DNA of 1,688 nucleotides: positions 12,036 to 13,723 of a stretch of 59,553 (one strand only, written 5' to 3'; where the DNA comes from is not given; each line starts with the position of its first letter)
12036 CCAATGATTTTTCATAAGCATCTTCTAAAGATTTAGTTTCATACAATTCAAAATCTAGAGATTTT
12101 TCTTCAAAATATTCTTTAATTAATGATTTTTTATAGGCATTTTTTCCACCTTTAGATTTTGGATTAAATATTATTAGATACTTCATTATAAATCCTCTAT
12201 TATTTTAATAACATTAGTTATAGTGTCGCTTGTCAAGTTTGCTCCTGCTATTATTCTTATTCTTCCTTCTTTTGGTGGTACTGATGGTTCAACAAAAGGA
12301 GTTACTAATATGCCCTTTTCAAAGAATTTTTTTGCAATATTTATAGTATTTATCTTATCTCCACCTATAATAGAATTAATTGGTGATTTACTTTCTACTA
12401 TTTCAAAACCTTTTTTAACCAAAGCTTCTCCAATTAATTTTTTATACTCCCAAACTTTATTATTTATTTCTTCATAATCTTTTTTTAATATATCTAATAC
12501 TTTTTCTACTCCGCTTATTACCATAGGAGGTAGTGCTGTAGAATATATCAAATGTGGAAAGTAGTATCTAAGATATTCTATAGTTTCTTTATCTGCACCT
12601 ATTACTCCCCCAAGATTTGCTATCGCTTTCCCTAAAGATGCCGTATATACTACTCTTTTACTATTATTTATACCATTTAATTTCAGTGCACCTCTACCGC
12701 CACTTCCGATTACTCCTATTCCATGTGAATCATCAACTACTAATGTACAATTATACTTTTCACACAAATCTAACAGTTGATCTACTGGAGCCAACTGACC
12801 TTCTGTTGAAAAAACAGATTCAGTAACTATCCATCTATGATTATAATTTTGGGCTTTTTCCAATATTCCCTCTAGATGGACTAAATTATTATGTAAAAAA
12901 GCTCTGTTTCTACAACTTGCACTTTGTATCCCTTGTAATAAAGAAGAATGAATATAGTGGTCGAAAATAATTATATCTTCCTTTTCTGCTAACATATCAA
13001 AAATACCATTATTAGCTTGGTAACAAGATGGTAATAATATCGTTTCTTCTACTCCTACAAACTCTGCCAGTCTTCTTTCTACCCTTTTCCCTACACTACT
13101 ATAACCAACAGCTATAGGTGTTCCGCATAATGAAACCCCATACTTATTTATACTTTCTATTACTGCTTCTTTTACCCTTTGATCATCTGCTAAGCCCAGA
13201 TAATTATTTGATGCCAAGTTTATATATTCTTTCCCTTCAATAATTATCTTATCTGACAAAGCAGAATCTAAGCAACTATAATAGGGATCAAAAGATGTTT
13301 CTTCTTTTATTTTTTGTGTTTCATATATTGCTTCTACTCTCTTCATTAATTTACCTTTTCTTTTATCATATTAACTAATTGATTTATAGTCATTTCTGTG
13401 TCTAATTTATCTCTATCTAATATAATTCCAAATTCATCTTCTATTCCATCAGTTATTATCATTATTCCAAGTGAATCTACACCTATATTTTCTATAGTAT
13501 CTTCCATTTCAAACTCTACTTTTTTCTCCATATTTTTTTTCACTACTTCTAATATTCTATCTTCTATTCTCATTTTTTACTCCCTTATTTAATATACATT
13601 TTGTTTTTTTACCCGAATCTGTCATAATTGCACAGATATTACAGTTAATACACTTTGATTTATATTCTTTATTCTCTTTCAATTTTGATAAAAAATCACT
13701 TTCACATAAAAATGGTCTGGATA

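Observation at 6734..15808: Nine-gene translationally coupled cluster mixing isoprenoid, sphingoid-type and radical chemistry; candidate undescribed lipid or metabolite pathway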

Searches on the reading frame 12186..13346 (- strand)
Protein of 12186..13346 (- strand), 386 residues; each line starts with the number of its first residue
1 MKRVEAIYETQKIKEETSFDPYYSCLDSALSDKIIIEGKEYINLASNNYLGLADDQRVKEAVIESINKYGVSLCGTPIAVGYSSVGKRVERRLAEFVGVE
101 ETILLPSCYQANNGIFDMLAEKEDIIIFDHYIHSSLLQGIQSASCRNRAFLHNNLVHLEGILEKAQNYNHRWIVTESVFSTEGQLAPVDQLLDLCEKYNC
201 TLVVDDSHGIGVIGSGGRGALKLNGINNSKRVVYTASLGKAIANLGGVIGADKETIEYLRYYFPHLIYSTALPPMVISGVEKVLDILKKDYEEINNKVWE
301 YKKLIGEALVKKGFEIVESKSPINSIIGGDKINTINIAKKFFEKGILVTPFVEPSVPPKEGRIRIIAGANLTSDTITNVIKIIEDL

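Call 3: search_protein_families(library=pfam, proteins=[window:12186-13346:-], max_evalue=0.001)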
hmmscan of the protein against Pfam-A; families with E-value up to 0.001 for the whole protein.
window:12186-13346:- (386 aa): 1 family
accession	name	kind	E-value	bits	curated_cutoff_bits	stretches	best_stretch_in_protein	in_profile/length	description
PF00155.27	Aminotran_1_2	-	1.9e-44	152.8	19.7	1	40-383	2-361/361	Aminotransferase class I and II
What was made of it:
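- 12186..13346 (-): PLP-dependent alpha-oxoamine synthase (386 aa). Core gene. It belongs to none of the BioF, KBL, Spt, CqsA or ALAS equivalogs. Pfam Aminotran_1_2 152.8 bits (call 3).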

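Call 4: search_protein_families(library=ncbifam, proteins=[window:12186-13346:-], max_evalue=0.001)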
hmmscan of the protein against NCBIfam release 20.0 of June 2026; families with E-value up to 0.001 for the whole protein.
window:12186-13346:- (386 aa): 11 families
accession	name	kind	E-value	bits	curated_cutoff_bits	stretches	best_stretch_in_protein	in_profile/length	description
TIGR00858.1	bioF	equivalog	1.5e-90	303.6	426.45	1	31-383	13-364/365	8-amino-7-oxononanoate synthase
NF005394.0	PRK06939.1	equivalog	6.5e-84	282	460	1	11-384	14-388/397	glycine C-acetyltransferase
NF047600.1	SerpalmtaseCFB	equivalog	1.9e-79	267.2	640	1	2-384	7-386/395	serine palmitoyltransferase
TIGR01825.1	gly_Cac_T_rel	subfamily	3.4e-78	263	535.4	1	12-385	7-377/385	BioF/Kbl family PLP-dependent acyltransferase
TIGR01822.1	2am3keto_CoA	equivalog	1.6e-72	244.6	493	1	31-381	29-381/393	glycine C-acetyltransferase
NF047599.1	SerpalmtaseBetaP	equivalog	1.9e-60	204.6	500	1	8-385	11-388/394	serine palmitoyltransferase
NF005526.0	PRK07179.1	equivalog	2.6e-60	204.1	428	1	35-385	46-394/407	alpha-hydroxyketone-type quorum-sensing autoinducer synthase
TIGR01821.1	5aminolev_synth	equivalog_domain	1.3e-55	188.9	338.55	1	45-384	51-391/402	5-aminolevulinate synthase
NF047603.1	SerpalmtaseAlphaP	equivalog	5.1e-46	157.1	670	1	7-384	12-390/399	serine palmitoyltransferase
NF005697.0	PRK07505.1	subfamily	1.4e-41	142.4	342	1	37-385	46-397/405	hypothetical protein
NF004608.1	PRK05937.1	equivalog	2.2e-40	138.6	399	1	42-307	5-277/366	8-amino-7-oxononanoate synthase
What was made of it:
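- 12186..13346 (-): NCBIfam scores against cut-offs: bioF 304/426, KBL 282/460, Spt 267/640, CqsA 204/428, ALAS 189/339 (call 4).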

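Call 8: find_encoding_contigs(protein=window:12186-13346:-, flank=10000, max_places=6)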
Protein window:12186-13346:- (386 aa): 1 contig read that carries it; 1 place shown.
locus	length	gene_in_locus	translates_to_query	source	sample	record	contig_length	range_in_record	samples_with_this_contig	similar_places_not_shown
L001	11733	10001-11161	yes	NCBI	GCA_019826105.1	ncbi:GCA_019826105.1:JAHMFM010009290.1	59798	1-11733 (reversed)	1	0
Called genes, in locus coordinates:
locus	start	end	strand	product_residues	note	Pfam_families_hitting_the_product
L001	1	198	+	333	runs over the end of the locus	PF03544:TonB_C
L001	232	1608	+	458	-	PF00072:Response_reg, PF00158:Sigma54_activat, PF14532:Sigma54_activ_2, PF25601:AAA_lid_14, PF02954:HTH_8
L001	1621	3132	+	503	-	PF13177:DNA_pol3_delta2, PF00004:AAA, PF07728:AAA_5 (weak), PF13173:AAA_14 (weak), PF13401:AAA_22 (weak), PF22608:DNAX_ATPase_lid, PF12169:DNA_pol3_gamma3 (weak), PF20964:DnaX_C, +2 more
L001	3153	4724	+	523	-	PF00990:GGDEF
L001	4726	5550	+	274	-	-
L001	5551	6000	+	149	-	PF01281:Ribosomal_L9_N, PF03948:Ribosomal_L9_C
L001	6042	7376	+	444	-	PF00772:DnaB, PF03796:DnaB_C, PF13481:AAA_25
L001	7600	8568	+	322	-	PF01040:UbiA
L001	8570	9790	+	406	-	PF00724:Oxidored_FMN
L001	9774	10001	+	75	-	PF00550:PP-binding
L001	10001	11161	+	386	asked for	PF00155:Aminotran_1_2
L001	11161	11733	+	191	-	?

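Call 9: find_homologous_proteins(query=window:12186-13346:-, max_evalue=1e-20)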
Query window:12186-13346:- (386 aa): 1660 proteins with E <= 1e-20 among 8000 candidates; the best 120 are listed.
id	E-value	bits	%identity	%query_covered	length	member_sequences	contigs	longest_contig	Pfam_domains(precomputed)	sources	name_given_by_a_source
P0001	2.4e-252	854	100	100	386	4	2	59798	PF00155.28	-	-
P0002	1.3e-172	592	67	100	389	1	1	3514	PF00155.28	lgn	-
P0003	1.4e-170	585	65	100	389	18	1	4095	PF00155.28,PF01212.28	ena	-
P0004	2.2e-156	539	60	100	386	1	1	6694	PF00155.28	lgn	-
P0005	1.1e-148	513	60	97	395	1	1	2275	PF00155.28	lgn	-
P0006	1.2e-143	497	57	97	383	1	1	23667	PF00155.28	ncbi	-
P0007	4.8e-143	495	58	97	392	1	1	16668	PF00155.28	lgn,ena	-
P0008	7.9e-142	491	55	99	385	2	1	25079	PF00155.28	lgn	-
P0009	6.6e-140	484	56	99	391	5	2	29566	PF00155.28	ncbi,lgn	-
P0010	2.0e-139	483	56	97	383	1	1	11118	PF00155.28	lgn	-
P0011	2.7e-139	482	59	95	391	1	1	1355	PF00155.28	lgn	-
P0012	6.3e-139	481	57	97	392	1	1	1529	PF00155.28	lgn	-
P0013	7.0e-139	481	56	97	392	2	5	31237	PF00155.28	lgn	-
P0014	9.7e-139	480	56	97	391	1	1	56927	PF00155.28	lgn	-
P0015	1.2e-138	480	55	96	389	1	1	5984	PF00155.28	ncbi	-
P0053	7.9e-134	464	54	97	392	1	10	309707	PF00155.28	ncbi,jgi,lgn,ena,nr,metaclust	ncbi:MAG: aminotransferase [Clostridia bacterium BRH_c25]|nr:MAG: aminotransferase [Clostridia bacte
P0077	9.5e-132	457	52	97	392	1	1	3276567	PF00155.28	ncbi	ncbi:UNVERIFIED_CONTAM: glycine C-acetyltransferase [Acetivibrio alkalicellulosi]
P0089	6.9e-131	455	55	95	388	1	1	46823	PF00155.28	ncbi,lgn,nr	ncbi:MAG: pyridoxal phosphate-dependent aminotransferase family protein [Spirochaetes bacterium]|nr:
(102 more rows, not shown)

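Call 10: find_encoding_contigs(protein=P0053, flank=10000, max_places=1)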
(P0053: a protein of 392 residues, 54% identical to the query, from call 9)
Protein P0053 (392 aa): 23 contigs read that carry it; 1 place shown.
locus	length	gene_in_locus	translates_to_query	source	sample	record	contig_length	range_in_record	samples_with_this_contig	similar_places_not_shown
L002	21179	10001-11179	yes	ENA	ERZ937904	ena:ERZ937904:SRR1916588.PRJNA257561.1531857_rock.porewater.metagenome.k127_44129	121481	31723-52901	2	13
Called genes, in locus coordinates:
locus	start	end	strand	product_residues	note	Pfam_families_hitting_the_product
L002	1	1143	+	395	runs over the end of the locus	PF01053:Cys_Met_Meta_PP, PF06838:Met_gamma_lyase (weak), PF00155:Aminotran_1_2, PF00266:Aminotran_5, PF01041:DegT_DnrJ_EryC1 (weak)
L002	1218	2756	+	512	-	PF01235:Na_Ala_symp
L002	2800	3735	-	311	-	PF02775:TPP_enzyme_C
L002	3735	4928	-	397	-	PF01855:POR_N, PF17147:PFOR_II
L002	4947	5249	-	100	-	PF25160:LdpA_Fe-S-bd (faint), PF12837:Fer4_6 (weak), PF13237:Fer4_10 (weak), PF14697:Fer4_21, PF12838:Fer4_7, PF13187:Fer4_9 (weak), PF00037:Fer4, PF12837:Fer4_6 (weak), +3 more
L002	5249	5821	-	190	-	PF01558:POR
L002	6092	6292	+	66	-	PF12844:HTH_19, PF13560:HTH_31 (weak), PF01381:HTH_3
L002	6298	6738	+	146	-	PF20563:DUF6773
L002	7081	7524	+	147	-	PF01381:HTH_3 (faint), PF12844:HTH_19 (weak)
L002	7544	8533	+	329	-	PF01040:UbiA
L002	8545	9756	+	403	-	PF00724:Oxidored_FMN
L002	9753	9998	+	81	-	-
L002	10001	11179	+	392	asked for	PF00155:Aminotran_1_2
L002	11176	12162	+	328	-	PF00781:DAGK_cat, PF19279:YegS_C (weak)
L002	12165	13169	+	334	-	PF00586:AIRS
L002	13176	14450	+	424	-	PF00109:ketoacyl-synt, PF00108:Thiolase_N (weak), PF02801:Ketoacyl-synt_C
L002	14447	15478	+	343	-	PF01073:3Beta_HSD, PF01370:Epimerase, PF02719:Polysacc_synt_2 (weak), PF04321:RmlD_sub_bind, PF05368:NmrA, PF13460:NAD_binding_10, PF16363:GDP_Man_Dehyd, PF07993:NAD_binding_4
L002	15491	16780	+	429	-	PF04055:Radical_SAM, PF13353:Fer4_12 (weak), PF13186:SPASM (faint)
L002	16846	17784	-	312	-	PF04545:Sigma70_r4 (weak), PF12802:MarR_2 (faint), PF13412:HTH_24 (weak), PF04198:Sugar-bind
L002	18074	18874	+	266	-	PF01791:DeoC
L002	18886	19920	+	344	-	PF08240:ADH_N, PF16912:Glu_dehyd_C (weak), PF01262:AlaDh_PNT_C (faint), PF00107:ADH_zinc_N, PF13602:ADH_zinc_N_2 (weak)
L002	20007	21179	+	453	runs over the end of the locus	PF00324:AA_permease, PF13520:AA_permease_2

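Call 11: find_encoding_contigs(protein=P0077, flank=10000, max_places=1)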
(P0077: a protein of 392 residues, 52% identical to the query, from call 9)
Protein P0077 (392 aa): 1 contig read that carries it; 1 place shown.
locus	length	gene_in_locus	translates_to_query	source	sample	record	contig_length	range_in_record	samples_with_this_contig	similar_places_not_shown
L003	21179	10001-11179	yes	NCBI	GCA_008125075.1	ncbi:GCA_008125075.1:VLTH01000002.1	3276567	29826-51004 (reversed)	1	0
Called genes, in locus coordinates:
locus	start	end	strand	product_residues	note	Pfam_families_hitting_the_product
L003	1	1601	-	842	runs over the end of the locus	PF10101:DUF2339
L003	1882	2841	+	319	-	PF01040:UbiA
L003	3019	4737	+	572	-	PF09820:AAA-ATPase_like, PF08011:PDDEXK_9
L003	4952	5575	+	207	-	-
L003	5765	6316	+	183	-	PF04542:Sigma70_r2, PF08281:Sigma70_r4_2 (weak)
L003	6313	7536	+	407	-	-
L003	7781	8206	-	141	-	-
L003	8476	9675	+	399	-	PF00724:Oxidored_FMN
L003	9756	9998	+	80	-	PF00550:PP-binding (weak)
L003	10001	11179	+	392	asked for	PF00155:Aminotran_1_2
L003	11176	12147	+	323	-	PF00781:DAGK_cat, PF19279:YegS_C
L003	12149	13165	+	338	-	PF00586:AIRS, PF02769:AIRS_C (weak)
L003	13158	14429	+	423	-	PF00109:ketoacyl-synt, PF02801:Ketoacyl-synt_C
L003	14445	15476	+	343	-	PF01073:3Beta_HSD, PF01370:Epimerase, PF02719:Polysacc_synt_2, PF04321:RmlD_sub_bind, PF05368:NmrA, PF13460:NAD_binding_10, PF16363:GDP_Man_Dehyd, PF07993:NAD_binding_4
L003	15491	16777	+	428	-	PF04055:Radical_SAM, PF13353:Fer4_12, PF13186:SPASM (weak)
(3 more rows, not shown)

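Call 12: find_encoding_contigs(protein=P0089, flank=10000, max_places=1)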
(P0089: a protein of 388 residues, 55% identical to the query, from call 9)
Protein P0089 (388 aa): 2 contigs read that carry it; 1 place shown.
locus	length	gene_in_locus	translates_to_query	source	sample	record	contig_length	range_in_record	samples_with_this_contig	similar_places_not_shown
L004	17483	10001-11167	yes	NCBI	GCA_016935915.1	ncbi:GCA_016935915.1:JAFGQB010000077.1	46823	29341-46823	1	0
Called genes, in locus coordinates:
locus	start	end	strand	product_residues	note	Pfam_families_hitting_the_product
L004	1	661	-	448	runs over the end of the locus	PF01734:Patatin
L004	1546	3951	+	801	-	PF00672:HAMP, PF00015:MCPsignal, PF17201:Cache_3-Cache_2, PF17202:sCache_3_3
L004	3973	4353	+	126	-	PF00072:Response_reg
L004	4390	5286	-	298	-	-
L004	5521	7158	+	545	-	-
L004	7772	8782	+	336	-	PF01040:UbiA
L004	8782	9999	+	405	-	PF00724:Oxidored_FMN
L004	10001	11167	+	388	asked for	PF00155:Aminotran_1_2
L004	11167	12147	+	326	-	PF00781:DAGK_cat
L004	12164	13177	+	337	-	PF00586:AIRS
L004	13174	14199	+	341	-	PF01073:3Beta_HSD, PF01370:Epimerase, PF02719:Polysacc_synt_2, PF04321:RmlD_sub_bind (weak), PF05368:NmrA (weak), PF07993:NAD_binding_4, PF13460:NAD_binding_10, PF16363:GDP_Man_Dehyd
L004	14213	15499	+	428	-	PF04055:Radical_SAM, PF13353:Fer4_12 (faint), PF13186:SPASM (weak)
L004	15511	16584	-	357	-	PF03054:tRNA_Me_trans, PF20259:tRNA_Me_trans_M, PF20258:tRNA_Me_trans_C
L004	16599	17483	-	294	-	PF01131:Topoisom_bac, PF01396:Zn_ribbon_Top1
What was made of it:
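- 13346..13573 (-): Dedicated acyl carrier protein (75 aa, DSL motif). Accessory. None is called in the Spirochaete locus L004 (call 12).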

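Call 20: search_solved_structures(query=window:12186-13346:-, max_evalue=1e-30)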
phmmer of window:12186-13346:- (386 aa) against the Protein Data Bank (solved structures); distinct sequences matched with E-value up to 1e-30: 45.
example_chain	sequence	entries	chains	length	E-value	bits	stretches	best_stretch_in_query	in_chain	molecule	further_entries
3tqx_A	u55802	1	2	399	3.3e-58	200.6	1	31-377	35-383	2-amino-3-ketobutyrate coenzyme A ligase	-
8s1y_A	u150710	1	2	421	2e-55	191.4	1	26-381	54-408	8-amino-7-oxononanoate synthase/2-amino-3-ketobutyrate coenzyme A ligase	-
7poa_A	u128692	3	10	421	2.2e-55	191.3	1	26-381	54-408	8-amino-7-oxononanoate synthase/2-amino-3-ketobutyrate coenzyme A ligase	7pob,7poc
1fc4_A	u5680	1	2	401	1.2e-54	188.8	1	30-381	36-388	2-AMINO-3-KETOBUTYRATE CONENZYME A LIGASE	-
7v58_A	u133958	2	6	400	1.6e-53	185.1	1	35-370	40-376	2-amino-3-ketobutyrate coenzyme A ligase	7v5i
3a2b_A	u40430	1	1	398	5.9e-51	176.7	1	20-381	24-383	Serine palmitoyltransferase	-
8guh_A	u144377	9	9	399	5.9e-51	176.7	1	20-381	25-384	Serine palmitoyltransferase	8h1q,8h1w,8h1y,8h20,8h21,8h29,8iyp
7bxp_A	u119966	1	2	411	1.4e-50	175.5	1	36-367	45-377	2-amino-3-ketobutyrate coenzyme A ligase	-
7bxq_A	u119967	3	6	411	9.4e-50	172.7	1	36-367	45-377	2-amino-3-ketobutyrate coenzyme A ligase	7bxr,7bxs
1bs0_A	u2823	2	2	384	9.1e-47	162.9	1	34-376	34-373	PROTEIN (8-AMINO-7-OXONANOATE SYNTHASE) | 8-amino-7-oxononanoate synthase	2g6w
8dle_A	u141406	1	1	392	9.8e-47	162.8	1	34-376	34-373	8-amino-7-oxononanoate synthase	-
1dj9_A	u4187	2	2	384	2.4e-46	161.5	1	34-376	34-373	8-AMINO-7-OXONONANOATE SYNTHASE | 8-AMINO-7-OXONANOATE SYNTHASE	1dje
7u7h_A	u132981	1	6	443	1.2e-45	159.3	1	26-380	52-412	7-keto-8-aminopelargonate synthetase-like enzyme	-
4iw7_A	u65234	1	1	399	2.1e-45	158.4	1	36-384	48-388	8-amino-7-oxononanoate synthase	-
28eh_A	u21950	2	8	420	3.1e-40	141.4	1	25-378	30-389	Cysteate-C-fatty acyltransferase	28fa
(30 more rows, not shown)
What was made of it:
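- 12186..13346 (-): PDB hits to KBL, BioF and Spt are about equal (call 20).
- It is equidistant from BioF and KBL (calls 4, 20), so the amino acid and the chain length are unknown.
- Tried and rejected: KBL, BioF and Spt structures match about equally (call 20).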

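Call 83: search_protein_families(library=pfam, proteins=[L002:9753-9998:+], max_evalue=0.01)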
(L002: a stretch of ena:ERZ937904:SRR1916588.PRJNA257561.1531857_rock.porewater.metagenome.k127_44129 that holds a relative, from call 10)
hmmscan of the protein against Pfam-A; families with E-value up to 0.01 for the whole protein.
L002:9753-9998:+ (81 aa): 1 family
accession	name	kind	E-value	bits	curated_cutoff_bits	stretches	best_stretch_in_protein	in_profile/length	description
PF00550.31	PP-binding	-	4.4e-05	24.1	20.8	1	11-69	7-65/67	Phosphopantetheine attachment site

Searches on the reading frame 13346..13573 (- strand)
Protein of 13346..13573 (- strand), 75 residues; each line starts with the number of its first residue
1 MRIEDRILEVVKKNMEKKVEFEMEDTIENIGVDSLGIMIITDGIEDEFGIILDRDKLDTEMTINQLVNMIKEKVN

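Call 3: search_protein_families(library=pfam, proteins=[window:13346-13573:-], max_evalue=0.001)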
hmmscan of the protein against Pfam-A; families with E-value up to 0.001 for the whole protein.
window:13346-13573:- (75 aa): 1 family
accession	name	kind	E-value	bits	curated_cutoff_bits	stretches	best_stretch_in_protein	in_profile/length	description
PF00550.31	PP-binding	-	1.8e-08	35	20.8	1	6-70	2-67/67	Phosphopantetheine attachment site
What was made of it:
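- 13346..13573 (-): Pfam PP-binding (call 3).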

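Call 4: search_protein_families(library=ncbifam, proteins=[window:13346-13573:-], max_evalue=0.001)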
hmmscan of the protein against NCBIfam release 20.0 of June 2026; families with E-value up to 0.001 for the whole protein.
window:13346-13573:- (75 aa): 3 families
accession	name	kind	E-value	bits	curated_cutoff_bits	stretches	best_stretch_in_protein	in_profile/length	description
NF002150.0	PRK00982.1-4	subfamily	5.8e-06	26.5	66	1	5-74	8-79/80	acyl carrier protein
NF058660.1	cispen_ACP_AmcB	equivalog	3.5e-05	23.9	80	1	23-73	25-78/80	cispentacin biosynthesis acyl carrier protein AmcB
TIGR00517.1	acyl_carrier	equivalog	0.00017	21.4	70.45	1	2-73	3-76/77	acyl carrier protein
